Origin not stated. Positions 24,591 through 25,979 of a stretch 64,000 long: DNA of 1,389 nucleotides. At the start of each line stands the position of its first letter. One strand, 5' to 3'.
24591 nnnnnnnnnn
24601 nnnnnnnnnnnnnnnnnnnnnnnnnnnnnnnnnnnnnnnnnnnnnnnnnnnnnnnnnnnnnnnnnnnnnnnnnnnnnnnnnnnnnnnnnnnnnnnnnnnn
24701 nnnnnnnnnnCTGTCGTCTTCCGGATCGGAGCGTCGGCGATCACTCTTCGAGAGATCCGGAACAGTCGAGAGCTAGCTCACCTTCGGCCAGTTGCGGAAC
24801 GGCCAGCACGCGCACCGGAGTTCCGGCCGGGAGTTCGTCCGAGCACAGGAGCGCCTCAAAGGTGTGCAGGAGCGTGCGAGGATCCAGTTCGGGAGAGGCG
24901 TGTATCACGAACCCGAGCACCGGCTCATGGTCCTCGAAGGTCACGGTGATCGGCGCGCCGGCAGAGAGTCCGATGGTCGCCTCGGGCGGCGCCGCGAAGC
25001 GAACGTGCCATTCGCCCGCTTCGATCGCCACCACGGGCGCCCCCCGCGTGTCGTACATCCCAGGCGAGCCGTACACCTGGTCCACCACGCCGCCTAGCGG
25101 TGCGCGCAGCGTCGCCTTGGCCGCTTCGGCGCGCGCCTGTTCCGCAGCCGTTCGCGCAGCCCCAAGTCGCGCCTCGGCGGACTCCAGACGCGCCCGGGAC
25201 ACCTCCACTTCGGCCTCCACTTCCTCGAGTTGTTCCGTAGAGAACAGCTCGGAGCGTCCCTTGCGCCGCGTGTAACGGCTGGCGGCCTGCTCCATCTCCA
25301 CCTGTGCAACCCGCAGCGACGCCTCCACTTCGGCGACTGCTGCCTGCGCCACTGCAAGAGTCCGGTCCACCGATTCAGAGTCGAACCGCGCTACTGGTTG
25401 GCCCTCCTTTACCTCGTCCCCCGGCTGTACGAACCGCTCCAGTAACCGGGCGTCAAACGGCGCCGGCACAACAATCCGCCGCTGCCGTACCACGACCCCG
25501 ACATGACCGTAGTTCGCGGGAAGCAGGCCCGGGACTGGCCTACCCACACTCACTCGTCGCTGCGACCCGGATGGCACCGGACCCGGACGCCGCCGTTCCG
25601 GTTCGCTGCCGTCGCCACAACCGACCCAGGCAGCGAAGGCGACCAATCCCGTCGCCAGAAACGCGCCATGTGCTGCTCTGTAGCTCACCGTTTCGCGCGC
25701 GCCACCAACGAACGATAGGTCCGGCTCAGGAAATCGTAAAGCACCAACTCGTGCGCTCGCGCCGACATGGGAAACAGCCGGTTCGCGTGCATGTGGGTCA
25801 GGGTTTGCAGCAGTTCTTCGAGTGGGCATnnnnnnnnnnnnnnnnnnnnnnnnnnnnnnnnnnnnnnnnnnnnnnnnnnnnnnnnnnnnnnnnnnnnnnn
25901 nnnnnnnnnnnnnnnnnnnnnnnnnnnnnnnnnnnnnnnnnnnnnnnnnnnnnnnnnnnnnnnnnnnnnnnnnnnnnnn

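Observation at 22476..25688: Export module with two different periplasmic adaptors but no outer-membrane channel or LanP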

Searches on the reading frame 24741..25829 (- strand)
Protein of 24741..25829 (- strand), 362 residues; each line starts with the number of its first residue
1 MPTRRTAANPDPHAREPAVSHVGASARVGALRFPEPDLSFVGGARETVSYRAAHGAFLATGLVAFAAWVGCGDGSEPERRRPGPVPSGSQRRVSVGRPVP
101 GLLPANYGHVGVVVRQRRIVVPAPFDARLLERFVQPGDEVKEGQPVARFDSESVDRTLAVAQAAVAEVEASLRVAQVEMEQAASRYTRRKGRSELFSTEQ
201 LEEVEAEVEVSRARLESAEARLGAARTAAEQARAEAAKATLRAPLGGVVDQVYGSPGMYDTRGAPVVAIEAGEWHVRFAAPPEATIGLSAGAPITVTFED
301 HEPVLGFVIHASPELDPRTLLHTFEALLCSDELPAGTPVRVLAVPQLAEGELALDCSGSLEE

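Call 4: search_protein_families(library=pfam, proteins=[window:24741-25829:-], max_evalue=0.01)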
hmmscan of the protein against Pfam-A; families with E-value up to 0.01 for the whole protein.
window:24741-25829:- (362 aa): 2 families
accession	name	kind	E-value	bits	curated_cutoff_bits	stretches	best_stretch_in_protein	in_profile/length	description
PF13437.12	HlyD_3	-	4.4e-08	34.3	22.2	1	240-328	1-93/106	HlyD family secretion protein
PF16576.10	HlyD_D23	-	2.5e-05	24.1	30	1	120-319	21-192/214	Barrel-sandwich domain of CusB or HlyD membrane-fusion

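Call 5: search_protein_families(library=ncbifam, proteins=[window:24741-25829:-], max_evalue=0.01)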
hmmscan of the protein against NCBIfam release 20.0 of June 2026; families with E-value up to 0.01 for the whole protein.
window:24741-25829:- (362 aa): 14 families
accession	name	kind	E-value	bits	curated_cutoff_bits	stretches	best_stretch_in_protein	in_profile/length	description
TIGR01730.1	RND_mfp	subfamily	2.1e-19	69.7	94.9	1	128-320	36-219/322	efflux RND transporter periplasmic adaptor subunit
TIGR00999.1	8a0102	subfamily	4e-15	55.6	319.3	1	137-341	1-199/271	CzcB/NccB family metal efflux transporter periplasmic adaptor subunit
NF008606.0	PRK11578.1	equivalog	2.7e-11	43.2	342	1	117-252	60-197/371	macrolide transporter subunit MacA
TIGR02971.1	heterocyst_DevB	subfamily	5.7e-09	35.8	129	2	126-186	24-83/327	ABC exporter membrane fusion protein, DevB family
TIGR01843.1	type_I_hlyD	subfamily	3.9e-08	32.7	208.65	1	112-205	37-128/422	HlyD family type I secretion periplasmic adaptor subunit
NF008589.1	PRK11556.1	equivalog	1e-05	24.6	391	1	105-234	71-195/392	MdtA/MuxA family multidrug efflux RND transporter periplasmic adaptor subunit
NF007850.1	PRK10559.1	equivalog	8.8e-05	21.8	400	1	134-269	56-178/303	p-hydroxybenzoic acid efflux pump subunit AaeA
NF007132.1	PRK09578.1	equivalog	0.00021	20.2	512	1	129-233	76-183/396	MexX/AxyX family multidrug efflux RND transporter periplasmic adaptor subunit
NF002939.0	PRK03598.1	equivalog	0.00026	20.3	393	1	127-174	53-100/332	secretion protein HlyD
TIGR00998.1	8a0101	subfamily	0.00042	19.3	390.8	0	118-146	204-232/334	EmrA/EmrK family multidrug efflux transporter periplasmic adaptor subunit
TIGR01005.1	eps_transp_fam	subfamily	0.00071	17.9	411.7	1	144-238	184-276/754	exopolysaccharide transport protein family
NF005117.0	PRK06549.1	equivalog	0.0011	19.6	159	0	120-153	63-96/130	acetyl-CoA carboxylase biotin carboxyl carrier protein subunit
NF009120.0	PRK12472.1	subfamily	0.0015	17.4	369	1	137-240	206-313/508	hypothetical protein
NF007362.0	PRK09859.1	equivalog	0.0032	16.6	738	1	132-226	75-171/385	multidrug transporter subunit MdtE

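Call 24: find_homologous_proteins(query=window:24741-25688:-, max_evalue=0.001)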
Query window:24741-25688:- (315 aa): 69 proteins with E <= 0.001 among 8000 candidates.
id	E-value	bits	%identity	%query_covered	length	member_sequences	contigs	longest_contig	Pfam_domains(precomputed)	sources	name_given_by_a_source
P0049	1.5e-157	542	83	100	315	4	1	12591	-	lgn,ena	-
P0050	1.1e-151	523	79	100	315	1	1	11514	-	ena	-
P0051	2.8e-149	515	80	99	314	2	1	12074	-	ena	-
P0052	1.1e-148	513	81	99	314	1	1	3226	-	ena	-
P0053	2.6e-145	502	100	77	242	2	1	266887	-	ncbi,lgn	-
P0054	1.1e-140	487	75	98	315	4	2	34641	-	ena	-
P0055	2.0e-134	466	72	98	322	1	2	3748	-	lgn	-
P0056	7.1e-132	458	72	98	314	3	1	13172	-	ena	-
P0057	2.4e-129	450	74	94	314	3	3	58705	PF25919.1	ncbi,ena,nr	ncbi:MAG: HlyD family efflux transporter periplasmic adaptor subunit [Acidobacteria bacterium]|nr:Hl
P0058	2.9e-129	449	71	98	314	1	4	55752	PF25919.1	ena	-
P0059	4.5e-129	449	77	94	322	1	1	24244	-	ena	-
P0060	4.8e-129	449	72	98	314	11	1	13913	-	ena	-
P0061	1.5e-128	447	73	94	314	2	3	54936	PF25919.1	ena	-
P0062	1.9e-127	443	70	98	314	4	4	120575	-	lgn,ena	-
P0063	2.4e-127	443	76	91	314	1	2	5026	-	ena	-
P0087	4.2e-16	78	38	60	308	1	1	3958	PF25973.1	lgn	-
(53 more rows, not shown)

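Call 48: predict_structure(alignment_id=A2)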
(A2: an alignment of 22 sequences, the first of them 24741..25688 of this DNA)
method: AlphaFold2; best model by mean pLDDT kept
length: 315 residues; sequences in the alignment: 22
mean_pLDDT: 79.3   pTM: 0.57
mean pLDDT of the five models: 79.3, 71.9, 68.4, 64.3, 62.8
residues with pLDDT >= 90: 147; 70-90: 87; 50-70: 29; < 50: 52
segments of 3 or more residues with pLDDT < 50: 1-3, 18-57, 311-315
pLDDT, mean of each block of 10 residues (from residue 1): 48 51 37 36 31 47 80 92 94 94 96 98 98 98 94 96 98 98 97 94 92 93 87 83 85 80 86 89 78 77 54 34
secondary structure, 60 per line:
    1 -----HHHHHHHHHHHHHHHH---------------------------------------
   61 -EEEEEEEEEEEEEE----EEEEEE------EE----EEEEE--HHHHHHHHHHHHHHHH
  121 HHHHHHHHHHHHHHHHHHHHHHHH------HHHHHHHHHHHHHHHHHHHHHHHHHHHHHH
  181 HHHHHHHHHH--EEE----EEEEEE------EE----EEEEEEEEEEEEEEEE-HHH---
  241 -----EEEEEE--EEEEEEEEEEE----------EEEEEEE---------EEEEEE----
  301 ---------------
elements in order: H6-21 E62-75 E80-85 E98-102 H105-144 H151-190 E193-195 E200-205 E218-233 E246-251 E254-264 E275-281 E291-296

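Call 50: fold_search(model_id=the predicted structure, library=pdb)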
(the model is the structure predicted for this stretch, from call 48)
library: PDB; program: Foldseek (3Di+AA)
matches with E <= 10: 674; with E <= 0.001: 72
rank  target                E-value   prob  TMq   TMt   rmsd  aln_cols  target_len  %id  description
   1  9j3d_D                7.6e-17  1.00  0.47  0.45   6.7       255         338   22  Cryo-EM structure of TMexCD1-TOprJ1 (released 2025-08-13)
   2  9qgy_G                5.5e-16  1.00  0.64  0.60   3.6       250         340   18  Structure of the YbjP lipoprotein bound to the MacAB-TolC tripartite efflux pump (released 2026-03-25)
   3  3fpp_A                5.5e-16  1.00  0.66  0.77   4.9       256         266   18  Crystal structure of E.coli MacA (released 2009-04-28)
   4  9v53_A1               6.8e-16  1.00  0.53  0.49   5.3       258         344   18  Structure of TolC, YbjP, and AcrABZ complex (released 2025-11-05)
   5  9a2v_MODEL_1_A        1.7e-15  1.00  0.56  0.45  15.9       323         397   17  Model of E. coli AcrA by in-cell photo-crosslinking MS and deep learning (released 2023-02-24)
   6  3fpp_B                1.8e-15  1.00  0.66  0.77   3.2       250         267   17  Crystal structure of E.coli MacA (released 2009-04-28)
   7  9tg4_E                3.5e-15  1.00  0.52  0.48   5.7       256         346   18  Structure of the YbjP lipoprotein bound to the AcrABZ-TolC efflux pump (released 2026-04-08)
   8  1vf7_H                3.5e-15  1.00  0.45  0.56   8.5       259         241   20  Crystal structure of the membrane fusion protein, MexA of the multidrug transporter (released 2004-05-25)
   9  8zal_A                4.2e-15  1.00  0.45  0.42  10.6       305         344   17  EmrAB-TolC MFS-type tripartite multidrug efflux pump EA (released 2025-04-30)
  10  9tg4_F                4.7e-15  1.00  0.52  0.49   5.4       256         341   18  Structure of the YbjP lipoprotein bound to the AcrABZ-TolC efflux pump (released 2026-04-08)
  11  1vf7_F                6.2e-15  1.00  0.43  0.56   8.7       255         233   19  Crystal structure of the membrane fusion protein, MexA of the multidrug transporter (released 2004-05-25)
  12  5nik_D                6.6e-15  1.00  0.65  0.60   3.4       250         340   17  Structure of the MacAB-TolC ABC-type tripartite multidrug efflux pump (released 2017-05-24)
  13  2f1m_B                9.2e-15  1.00  0.51  0.68   5.1       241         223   18  Conformational flexibility in the multidrug efflux system protein AcrA (released 2006-03-21)
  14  9tg4_G                9.7e-15  1.00  0.52  0.48   6.2       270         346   19  Structure of the YbjP lipoprotein bound to the AcrABZ-TolC efflux pump (released 2026-04-08)
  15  8zar_C                9.7e-15  1.00  0.44  0.40  10.8       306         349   17  EmrAB-TolC MFS-type tripartite multidrug efflux pump FA (released 2025-04-30)
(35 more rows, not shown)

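Call 77: find_encoding_contigs(protein=P0087, flank=5000, max_places=2)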
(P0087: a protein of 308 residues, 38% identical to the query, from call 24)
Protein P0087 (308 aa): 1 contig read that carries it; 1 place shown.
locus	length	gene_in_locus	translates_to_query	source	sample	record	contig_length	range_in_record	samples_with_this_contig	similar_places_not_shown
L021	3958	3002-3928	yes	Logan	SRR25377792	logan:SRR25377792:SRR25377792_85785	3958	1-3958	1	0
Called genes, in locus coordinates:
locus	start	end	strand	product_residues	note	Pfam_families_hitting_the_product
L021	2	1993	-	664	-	?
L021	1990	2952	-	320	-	PF00364:Biotin_lipoyl (faint), PF25917:BSH_RND, PF25919:BSH_CusB (weak), PF26077:BSH_Fcp1 (weak)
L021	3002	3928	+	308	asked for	PF25973:BSH_CzcB (weak)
